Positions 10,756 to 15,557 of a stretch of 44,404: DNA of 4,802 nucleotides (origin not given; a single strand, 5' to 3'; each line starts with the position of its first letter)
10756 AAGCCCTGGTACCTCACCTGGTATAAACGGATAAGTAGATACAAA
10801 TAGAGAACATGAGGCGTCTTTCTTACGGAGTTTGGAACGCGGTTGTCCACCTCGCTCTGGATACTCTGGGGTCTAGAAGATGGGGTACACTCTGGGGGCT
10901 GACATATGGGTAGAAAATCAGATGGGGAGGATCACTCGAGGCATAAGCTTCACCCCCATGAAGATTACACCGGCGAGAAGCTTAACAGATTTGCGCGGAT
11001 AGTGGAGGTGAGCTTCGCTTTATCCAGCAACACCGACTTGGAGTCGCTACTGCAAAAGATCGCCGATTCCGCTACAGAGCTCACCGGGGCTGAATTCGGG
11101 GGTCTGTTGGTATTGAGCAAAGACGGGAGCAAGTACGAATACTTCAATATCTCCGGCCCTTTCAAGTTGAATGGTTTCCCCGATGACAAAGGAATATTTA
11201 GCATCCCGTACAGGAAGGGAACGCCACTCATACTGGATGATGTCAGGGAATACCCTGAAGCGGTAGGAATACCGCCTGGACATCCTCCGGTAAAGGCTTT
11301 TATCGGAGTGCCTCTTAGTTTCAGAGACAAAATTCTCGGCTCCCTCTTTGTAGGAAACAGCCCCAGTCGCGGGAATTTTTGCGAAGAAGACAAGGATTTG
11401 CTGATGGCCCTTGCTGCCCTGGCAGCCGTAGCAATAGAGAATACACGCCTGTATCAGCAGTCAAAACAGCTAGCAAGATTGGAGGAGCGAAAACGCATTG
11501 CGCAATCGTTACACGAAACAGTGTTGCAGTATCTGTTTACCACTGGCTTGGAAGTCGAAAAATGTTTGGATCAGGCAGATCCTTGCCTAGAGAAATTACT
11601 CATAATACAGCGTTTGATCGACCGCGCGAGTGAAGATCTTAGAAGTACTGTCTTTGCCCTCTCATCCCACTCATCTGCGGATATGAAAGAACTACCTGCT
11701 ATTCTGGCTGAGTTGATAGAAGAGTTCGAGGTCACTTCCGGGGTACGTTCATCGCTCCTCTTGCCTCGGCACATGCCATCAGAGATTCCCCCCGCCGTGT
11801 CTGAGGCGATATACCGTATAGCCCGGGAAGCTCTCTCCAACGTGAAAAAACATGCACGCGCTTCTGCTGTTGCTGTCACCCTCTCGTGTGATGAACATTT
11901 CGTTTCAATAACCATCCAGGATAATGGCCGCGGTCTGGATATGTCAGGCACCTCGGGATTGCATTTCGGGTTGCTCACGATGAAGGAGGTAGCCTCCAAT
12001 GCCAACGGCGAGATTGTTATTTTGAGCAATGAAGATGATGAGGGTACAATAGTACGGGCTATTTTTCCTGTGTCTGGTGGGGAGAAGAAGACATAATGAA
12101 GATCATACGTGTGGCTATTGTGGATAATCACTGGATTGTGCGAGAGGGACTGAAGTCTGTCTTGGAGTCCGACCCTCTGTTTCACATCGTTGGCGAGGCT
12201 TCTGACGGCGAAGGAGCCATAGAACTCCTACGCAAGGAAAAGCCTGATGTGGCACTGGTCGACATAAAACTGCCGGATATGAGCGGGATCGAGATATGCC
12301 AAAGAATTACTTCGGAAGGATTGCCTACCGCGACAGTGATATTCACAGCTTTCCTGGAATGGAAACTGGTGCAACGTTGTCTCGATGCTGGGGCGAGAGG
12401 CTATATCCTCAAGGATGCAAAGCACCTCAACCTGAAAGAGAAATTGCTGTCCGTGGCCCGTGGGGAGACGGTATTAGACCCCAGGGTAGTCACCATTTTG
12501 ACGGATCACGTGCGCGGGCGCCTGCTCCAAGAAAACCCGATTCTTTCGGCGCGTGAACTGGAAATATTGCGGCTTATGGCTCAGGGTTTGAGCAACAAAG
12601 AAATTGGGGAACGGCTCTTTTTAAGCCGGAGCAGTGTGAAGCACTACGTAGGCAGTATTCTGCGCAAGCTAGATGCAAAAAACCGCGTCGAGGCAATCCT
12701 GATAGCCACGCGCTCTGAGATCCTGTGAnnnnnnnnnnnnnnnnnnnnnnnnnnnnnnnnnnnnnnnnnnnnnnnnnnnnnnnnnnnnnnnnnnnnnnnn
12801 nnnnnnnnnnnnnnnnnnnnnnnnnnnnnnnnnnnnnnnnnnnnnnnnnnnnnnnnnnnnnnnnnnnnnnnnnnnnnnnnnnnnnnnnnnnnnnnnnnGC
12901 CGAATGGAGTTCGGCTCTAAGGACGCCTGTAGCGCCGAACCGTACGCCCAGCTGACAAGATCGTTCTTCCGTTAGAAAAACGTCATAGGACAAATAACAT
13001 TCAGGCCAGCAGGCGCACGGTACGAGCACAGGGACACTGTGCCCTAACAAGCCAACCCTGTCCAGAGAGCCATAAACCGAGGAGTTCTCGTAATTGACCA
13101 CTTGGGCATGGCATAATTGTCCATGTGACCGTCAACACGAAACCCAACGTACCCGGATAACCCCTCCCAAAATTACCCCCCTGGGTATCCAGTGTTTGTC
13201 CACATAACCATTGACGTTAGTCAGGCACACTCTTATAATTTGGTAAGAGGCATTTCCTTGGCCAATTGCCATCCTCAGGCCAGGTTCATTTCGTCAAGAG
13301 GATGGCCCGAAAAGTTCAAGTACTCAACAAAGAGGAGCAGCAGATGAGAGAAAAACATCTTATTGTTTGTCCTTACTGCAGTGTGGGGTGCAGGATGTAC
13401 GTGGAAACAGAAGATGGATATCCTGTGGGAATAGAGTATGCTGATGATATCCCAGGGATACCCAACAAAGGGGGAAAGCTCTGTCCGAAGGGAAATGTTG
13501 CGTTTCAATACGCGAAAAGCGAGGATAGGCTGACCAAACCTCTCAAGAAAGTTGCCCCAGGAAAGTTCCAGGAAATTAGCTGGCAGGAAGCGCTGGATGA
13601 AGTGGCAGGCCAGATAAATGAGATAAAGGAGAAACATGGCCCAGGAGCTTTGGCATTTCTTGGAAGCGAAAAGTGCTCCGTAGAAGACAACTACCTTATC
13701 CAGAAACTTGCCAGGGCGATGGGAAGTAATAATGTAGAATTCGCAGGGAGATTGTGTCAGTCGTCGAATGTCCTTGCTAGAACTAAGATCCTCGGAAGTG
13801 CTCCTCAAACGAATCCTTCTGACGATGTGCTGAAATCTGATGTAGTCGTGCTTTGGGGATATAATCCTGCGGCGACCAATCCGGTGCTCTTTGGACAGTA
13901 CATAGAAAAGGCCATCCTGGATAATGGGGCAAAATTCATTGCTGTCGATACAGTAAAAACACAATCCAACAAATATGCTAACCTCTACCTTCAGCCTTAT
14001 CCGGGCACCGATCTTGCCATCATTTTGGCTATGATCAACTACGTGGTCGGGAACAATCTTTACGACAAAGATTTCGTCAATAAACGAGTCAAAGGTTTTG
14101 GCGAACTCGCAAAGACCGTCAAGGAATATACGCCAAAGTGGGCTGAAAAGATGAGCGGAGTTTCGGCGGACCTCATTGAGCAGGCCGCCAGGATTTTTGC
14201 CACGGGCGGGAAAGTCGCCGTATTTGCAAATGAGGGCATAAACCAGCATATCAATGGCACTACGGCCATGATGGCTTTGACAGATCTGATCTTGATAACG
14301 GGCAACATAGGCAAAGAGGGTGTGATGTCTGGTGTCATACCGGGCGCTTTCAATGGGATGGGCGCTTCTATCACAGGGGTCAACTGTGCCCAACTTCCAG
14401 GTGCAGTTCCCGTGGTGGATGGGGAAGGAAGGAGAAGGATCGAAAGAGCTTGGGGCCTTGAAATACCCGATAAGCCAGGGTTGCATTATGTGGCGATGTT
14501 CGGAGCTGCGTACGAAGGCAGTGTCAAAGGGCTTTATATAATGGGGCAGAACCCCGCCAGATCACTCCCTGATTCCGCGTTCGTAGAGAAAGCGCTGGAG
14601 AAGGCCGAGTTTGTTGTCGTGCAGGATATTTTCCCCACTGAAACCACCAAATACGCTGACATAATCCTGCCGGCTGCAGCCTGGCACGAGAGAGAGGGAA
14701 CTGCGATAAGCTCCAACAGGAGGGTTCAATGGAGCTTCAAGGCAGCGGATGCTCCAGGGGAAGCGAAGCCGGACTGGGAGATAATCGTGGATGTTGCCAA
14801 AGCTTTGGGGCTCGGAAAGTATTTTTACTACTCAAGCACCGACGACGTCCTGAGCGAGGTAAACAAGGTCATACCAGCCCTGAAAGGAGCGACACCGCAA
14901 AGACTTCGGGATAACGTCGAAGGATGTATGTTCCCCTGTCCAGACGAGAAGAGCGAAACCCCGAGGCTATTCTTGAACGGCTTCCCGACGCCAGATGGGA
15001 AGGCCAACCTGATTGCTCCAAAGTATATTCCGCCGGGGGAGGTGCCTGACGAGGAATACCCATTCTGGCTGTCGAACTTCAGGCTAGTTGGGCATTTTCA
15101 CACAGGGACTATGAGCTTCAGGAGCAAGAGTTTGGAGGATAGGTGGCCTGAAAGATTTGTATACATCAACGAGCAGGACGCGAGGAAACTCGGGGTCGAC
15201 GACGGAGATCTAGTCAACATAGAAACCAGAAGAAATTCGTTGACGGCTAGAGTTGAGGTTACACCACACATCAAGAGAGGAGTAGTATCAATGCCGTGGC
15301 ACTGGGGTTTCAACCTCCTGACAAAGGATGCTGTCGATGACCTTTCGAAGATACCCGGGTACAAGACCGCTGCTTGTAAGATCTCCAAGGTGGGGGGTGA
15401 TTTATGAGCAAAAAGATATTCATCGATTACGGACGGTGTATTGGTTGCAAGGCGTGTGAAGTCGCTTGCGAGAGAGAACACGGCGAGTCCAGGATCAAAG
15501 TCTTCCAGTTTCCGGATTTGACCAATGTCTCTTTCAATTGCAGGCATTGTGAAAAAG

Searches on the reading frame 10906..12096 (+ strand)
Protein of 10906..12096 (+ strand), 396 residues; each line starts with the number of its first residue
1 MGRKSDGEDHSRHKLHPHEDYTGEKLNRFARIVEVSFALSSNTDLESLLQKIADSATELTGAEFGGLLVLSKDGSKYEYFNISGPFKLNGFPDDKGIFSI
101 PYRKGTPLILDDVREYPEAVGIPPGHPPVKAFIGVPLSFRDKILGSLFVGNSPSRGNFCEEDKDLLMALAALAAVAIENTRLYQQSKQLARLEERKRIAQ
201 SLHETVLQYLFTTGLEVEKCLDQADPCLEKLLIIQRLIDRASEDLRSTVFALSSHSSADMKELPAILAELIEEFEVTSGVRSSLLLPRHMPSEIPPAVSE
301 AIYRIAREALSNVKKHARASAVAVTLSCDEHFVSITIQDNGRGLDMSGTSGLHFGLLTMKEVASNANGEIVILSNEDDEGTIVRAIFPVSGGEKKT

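Call 11: search_protein_families(library=pfam, proteins=[window:10906-12096:+])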
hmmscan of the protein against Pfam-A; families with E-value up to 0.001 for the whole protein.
window:10906-12096:+ (396 aa): 5 families
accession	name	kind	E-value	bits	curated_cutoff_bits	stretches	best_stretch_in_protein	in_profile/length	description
PF13185.12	GAF_2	-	2.4e-20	73.6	28.6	1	43-178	2-136/136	GAF domain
PF01590.32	GAF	-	3.3e-13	50.7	22.4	1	44-177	1-133/133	GAF domain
PF02518.31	HATPase_c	-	2.5e-11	44.4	26.4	1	299-389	3-109/111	Histidine kinase-, DNA gyrase B-, and HSP90-like ATPase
PF07730.19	HisKA_3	-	8.9e-07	29.8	24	1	194-254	1-65/68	Histidine kinase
PF13492.12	GAF_3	-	9.7e-06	26.5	27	0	126-179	78-129/129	GAF domain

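Call 34: find_encoding_contigs(protein=window:10906-12096:+, flank=4000, max_places=8)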
Protein window:10906-12096:+ (396 aa): 1 contig read that carries it; 1 place shown.
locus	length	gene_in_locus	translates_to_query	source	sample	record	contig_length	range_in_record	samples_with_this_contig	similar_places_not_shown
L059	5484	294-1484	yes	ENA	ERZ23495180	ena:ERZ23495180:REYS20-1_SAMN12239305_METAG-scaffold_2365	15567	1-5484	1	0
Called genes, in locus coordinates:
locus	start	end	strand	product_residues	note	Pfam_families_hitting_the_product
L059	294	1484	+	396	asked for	PF01590:GAF, PF13185:GAF_2, PF13492:GAF_3 (faint), PF07730:HisKA_3 (weak), PF02518:HATPase_c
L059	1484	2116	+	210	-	PF00072:Response_reg, PF00196:GerE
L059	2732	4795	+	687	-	PF04879:Molybdop_Fe4S4, PF00384:Molybdopterin, PF01568:Molydop_binding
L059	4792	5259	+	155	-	PF12797:Fer4_2 (weak), PF14697:Fer4_21 (weak), PF12838:Fer4_7 (weak), PF13237:Fer4_10 (weak), PF13247:Fer4_11, PF12838:Fer4_7, PF25160:LdpA_Fe-S-bd (weak), PF00037:Fer4 (weak), +8 more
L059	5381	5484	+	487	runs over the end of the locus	PF00662:Proton_antipo_N (weak), PF00361:Proton_antipo_M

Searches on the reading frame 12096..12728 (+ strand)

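Call 64: search_protein_families(library=pfam, proteins=[window:12096-12728:+], max_evalue=0.00001)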
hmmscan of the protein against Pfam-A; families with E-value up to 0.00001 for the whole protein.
window:12096-12728:+ (210 aa): 2 families
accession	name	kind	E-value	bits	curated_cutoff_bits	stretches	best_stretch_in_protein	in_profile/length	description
PF00072.30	Response_reg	-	4e-25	88.6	30.2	1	6-116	1-109/111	Response regulator receiver domain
PF00196.25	GerE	-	2.5e-20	72.3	23.5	1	149-204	2-57/57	Bacterial regulatory proteins, luxR family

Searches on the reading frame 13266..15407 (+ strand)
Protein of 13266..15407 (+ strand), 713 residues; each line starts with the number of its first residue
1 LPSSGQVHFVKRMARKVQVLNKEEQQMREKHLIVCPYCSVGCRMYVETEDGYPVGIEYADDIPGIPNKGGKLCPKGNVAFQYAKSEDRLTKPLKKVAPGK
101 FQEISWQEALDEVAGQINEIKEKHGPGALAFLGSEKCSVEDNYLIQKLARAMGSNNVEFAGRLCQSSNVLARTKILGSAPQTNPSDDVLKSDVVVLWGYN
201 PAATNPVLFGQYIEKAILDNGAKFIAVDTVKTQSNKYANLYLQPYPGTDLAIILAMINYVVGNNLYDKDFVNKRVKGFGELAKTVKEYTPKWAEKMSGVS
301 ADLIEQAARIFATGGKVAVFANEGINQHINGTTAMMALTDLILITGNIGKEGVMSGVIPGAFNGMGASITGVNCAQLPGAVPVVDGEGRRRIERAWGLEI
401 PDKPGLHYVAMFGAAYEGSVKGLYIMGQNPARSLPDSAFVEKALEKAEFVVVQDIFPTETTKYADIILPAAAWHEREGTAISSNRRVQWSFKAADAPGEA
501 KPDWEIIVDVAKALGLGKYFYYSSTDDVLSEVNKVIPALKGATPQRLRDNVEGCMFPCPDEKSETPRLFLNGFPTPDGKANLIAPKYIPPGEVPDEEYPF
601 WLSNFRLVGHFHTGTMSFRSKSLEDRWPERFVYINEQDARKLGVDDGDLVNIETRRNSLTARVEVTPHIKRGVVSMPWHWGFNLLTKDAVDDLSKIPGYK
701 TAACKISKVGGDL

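Call 11: search_protein_families(library=pfam, proteins=[window:13266-15407:+])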
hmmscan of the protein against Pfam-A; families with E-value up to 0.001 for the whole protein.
window:13266-15407:+ (713 aa): 3 families
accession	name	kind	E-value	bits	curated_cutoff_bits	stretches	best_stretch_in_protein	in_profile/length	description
PF00384.28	Molybdopterin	-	2.6e-74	250.8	24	1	88-512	1-352/353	Molybdopterin oxidoreductase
PF01568.27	Molydop_binding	-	1.3e-26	93.2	26.8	1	600-702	1-109/110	Molydopterin dinucleotide binding domain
PF04879.21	Molybdop_Fe4S4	-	9.4e-09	35.6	22.7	1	34-83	7-53/55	Molybdopterin oxidoreductase Fe4S4 domain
